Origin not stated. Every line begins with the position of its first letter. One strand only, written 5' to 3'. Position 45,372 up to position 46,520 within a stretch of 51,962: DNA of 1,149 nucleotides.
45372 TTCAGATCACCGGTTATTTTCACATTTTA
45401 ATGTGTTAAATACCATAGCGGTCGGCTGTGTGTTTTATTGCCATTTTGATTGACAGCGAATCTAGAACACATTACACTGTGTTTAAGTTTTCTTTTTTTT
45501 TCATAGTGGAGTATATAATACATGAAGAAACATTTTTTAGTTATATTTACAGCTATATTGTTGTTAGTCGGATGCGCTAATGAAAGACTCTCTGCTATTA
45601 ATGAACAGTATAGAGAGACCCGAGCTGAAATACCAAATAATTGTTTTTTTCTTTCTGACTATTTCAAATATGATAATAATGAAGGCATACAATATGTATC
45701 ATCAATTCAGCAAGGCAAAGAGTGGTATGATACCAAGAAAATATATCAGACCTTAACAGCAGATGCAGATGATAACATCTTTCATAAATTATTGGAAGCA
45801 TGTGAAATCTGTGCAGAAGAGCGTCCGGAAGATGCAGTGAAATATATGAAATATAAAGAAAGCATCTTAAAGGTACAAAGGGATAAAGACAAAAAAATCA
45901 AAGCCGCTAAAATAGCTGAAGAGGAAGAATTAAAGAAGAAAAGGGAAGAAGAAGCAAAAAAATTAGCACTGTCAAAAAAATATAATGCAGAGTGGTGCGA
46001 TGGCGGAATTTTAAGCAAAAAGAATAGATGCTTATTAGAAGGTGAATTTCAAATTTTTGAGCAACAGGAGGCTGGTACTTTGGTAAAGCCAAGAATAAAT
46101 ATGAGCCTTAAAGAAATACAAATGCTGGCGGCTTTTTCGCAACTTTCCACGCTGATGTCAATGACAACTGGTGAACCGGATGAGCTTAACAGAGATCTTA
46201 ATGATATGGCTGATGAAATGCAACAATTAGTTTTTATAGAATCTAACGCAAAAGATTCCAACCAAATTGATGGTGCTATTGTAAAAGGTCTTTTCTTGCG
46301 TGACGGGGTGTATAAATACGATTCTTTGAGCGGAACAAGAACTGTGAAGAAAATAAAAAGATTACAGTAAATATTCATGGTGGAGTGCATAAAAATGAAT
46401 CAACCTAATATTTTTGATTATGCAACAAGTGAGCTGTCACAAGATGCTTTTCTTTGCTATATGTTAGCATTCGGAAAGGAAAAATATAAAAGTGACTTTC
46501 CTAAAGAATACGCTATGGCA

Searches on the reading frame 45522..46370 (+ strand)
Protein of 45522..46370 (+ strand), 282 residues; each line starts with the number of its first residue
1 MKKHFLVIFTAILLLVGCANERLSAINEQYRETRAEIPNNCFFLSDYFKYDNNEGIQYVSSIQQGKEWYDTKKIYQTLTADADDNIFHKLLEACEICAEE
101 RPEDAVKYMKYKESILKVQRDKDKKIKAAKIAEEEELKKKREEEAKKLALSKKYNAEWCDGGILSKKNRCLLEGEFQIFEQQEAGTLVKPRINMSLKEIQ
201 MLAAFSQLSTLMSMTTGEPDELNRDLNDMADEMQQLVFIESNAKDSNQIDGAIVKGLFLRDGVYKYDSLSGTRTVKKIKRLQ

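Call 4: search_protein_families(library=pfam, proteins=[window:45522-46370:+], max_evalue=1)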
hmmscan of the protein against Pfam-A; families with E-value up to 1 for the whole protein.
window:45522-46370:+ (282 aa): 3 families
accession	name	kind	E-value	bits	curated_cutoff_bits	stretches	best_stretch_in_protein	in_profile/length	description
PF20101.4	DUF6491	-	0.13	12.7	27.5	1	1-32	1-36/138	Family of unknown function (DUF6491)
PF05186.18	Dpy-30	-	0.14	12.4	22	1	84-108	8-32/42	Dpy-30 motif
PF04421.21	Mss4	-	0.18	12.5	22.6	0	228-281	22-75/104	Mss4 protein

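Call 5: search_protein_families(library=padloc, proteins=[window:45522-46370:+], max_evalue=1)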
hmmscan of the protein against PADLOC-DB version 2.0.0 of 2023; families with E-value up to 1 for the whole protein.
window:45522-46370:+ (282 aa): 0 families

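Call 6: search_protein_families(library=ncbifam, proteins=[window:45522-46370:+], max_evalue=1)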
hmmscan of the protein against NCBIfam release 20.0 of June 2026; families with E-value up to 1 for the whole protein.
window:45522-46370:+ (282 aa): 2 families
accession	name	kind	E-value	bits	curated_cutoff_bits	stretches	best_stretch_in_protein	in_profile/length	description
NF045617.1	mostly_LP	subfamily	0.0037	17.4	43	1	6-70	3-67/119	putative T6SS immunity periplasmic lipoprotein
NF045606.1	lipo_J517_1871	equivalog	0.0064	16.5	60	1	1-35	1-33/133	J517_1871 family lipoprotein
